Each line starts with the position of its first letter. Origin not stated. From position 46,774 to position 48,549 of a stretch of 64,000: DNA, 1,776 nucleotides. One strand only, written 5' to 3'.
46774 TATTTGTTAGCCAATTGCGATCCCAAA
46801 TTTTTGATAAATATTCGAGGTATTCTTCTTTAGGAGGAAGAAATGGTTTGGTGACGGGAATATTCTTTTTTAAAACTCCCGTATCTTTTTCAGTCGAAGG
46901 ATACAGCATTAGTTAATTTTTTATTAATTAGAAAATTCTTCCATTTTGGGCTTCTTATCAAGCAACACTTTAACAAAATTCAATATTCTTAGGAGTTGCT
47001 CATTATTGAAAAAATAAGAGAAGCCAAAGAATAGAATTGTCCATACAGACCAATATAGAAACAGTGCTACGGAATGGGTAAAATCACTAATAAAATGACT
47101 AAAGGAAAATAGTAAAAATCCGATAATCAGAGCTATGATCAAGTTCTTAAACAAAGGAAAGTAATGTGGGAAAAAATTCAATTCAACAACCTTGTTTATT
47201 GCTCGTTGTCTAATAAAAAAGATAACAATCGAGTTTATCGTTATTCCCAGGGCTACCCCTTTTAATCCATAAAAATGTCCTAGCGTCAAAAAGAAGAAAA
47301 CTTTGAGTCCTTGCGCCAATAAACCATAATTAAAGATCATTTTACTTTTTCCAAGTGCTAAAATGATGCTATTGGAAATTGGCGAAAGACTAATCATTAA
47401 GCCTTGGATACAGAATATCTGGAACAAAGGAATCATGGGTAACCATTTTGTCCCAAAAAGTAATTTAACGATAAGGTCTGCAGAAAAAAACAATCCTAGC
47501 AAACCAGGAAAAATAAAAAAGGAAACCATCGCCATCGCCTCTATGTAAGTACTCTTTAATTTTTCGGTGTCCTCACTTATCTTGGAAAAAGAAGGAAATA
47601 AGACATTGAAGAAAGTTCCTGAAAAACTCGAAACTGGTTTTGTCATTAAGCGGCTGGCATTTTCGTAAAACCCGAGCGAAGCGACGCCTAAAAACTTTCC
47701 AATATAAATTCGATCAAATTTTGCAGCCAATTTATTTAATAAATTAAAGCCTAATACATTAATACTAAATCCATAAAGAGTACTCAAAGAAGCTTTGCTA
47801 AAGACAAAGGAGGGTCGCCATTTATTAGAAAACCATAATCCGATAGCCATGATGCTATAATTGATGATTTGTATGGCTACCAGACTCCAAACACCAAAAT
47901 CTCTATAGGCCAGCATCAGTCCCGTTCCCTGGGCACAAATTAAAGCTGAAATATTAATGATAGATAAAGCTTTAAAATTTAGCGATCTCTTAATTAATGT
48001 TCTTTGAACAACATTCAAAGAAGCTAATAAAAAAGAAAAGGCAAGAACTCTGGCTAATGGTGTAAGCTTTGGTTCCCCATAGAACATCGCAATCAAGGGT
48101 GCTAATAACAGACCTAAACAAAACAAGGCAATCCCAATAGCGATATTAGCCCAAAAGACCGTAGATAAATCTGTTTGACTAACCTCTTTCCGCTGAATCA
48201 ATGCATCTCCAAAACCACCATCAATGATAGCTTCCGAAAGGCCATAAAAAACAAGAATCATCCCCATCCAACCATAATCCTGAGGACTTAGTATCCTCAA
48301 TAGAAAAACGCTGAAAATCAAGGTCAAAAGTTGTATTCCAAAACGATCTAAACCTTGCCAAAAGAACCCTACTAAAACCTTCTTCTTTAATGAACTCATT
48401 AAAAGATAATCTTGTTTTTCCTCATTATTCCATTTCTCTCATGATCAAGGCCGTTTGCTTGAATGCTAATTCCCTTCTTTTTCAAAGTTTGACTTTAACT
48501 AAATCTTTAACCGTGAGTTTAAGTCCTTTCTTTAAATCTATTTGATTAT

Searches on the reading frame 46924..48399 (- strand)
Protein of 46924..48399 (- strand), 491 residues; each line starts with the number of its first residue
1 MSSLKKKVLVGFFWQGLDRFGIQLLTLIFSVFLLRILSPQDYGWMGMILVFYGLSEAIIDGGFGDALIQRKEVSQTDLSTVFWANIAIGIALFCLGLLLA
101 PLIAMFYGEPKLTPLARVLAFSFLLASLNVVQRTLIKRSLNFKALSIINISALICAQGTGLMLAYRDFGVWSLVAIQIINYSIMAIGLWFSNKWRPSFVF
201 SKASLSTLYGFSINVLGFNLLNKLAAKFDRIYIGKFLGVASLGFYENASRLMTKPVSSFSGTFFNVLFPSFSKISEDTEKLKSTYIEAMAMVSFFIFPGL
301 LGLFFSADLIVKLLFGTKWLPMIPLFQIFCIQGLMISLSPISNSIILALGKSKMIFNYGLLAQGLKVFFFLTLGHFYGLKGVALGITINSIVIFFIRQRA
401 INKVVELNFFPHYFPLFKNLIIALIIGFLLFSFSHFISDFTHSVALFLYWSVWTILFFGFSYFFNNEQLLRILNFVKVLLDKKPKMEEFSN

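Call 3: search_protein_families(library=ncbifam, proteins=[window:46924-48399:-])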
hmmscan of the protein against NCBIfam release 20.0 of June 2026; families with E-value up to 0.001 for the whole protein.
window:46924-48399:- (491 aa): 3 families
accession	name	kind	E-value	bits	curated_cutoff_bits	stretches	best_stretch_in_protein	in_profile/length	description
NF007773.0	PRK10459.1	equivalog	1.1e-79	268.8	273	1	3-469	2-471/492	MOP flippase family protein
NF047674.1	TeichurnBiosyTuaB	equivalog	2.3e-74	251.2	580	1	1-453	1-456/469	teichuronic acid biosynthesis protein TuaB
NF058658.1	Oglyco_Wzx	exception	3.1e-74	250.7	720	1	2-450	4-447/478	O-glycosylation flippase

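Call 4: search_protein_families(library=pfam, proteins=[window:46924-48399:-])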
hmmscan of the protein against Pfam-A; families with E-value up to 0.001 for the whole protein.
window:46924-48399:- (491 aa): 2 families
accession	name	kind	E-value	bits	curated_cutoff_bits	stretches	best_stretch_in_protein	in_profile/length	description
PF13440.11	Polysacc_synt_3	-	2.5e-85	286.7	23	1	33-324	2-293/293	Polysaccharide biosynthesis protein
PF01943.22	Polysacc_synt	-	3.7e-33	115.6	28.2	1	11-274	4-273/274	Polysaccharide biosynthesis protein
